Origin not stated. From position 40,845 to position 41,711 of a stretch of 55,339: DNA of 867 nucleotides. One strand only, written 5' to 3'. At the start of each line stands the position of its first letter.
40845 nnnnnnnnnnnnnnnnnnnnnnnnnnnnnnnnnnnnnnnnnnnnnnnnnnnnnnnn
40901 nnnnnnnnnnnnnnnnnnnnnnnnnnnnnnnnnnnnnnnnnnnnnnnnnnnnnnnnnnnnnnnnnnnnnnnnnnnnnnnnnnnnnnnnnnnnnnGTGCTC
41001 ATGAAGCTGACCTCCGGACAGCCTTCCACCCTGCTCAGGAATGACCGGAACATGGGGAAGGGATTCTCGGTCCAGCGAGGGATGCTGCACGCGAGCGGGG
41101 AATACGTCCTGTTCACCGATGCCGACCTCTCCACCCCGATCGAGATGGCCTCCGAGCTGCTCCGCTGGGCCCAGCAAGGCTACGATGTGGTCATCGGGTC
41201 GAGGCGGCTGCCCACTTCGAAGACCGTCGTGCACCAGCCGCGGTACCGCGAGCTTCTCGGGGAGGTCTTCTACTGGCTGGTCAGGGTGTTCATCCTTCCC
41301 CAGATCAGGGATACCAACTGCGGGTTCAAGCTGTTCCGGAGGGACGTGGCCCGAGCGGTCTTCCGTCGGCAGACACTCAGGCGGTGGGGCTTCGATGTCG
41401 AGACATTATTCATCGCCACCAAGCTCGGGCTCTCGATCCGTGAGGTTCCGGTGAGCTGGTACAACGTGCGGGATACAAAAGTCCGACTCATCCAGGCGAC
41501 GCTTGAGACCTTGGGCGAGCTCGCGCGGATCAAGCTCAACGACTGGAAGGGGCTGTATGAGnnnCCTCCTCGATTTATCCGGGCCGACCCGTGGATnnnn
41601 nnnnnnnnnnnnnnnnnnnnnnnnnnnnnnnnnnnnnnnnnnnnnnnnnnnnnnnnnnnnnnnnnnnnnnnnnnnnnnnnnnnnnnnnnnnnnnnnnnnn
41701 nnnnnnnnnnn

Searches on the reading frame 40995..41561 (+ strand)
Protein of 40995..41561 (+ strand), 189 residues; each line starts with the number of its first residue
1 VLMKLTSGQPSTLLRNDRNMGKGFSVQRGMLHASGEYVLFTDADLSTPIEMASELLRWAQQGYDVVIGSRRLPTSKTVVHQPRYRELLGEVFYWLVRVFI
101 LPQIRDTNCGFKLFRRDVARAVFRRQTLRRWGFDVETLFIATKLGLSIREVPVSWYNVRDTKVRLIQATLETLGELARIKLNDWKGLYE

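Call 54: search_protein_families(library=pfam, proteins=[window:40995-41561:+], max_evalue=0.001)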
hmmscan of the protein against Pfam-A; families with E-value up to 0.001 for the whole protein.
window:40995-41561:+ (189 aa): 1 family
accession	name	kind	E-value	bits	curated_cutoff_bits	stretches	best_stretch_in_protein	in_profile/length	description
PF00535.33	Glycos_transf_2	-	6e-14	52.8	23.3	1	8-123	52-168/168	Glycosyl transferase family 2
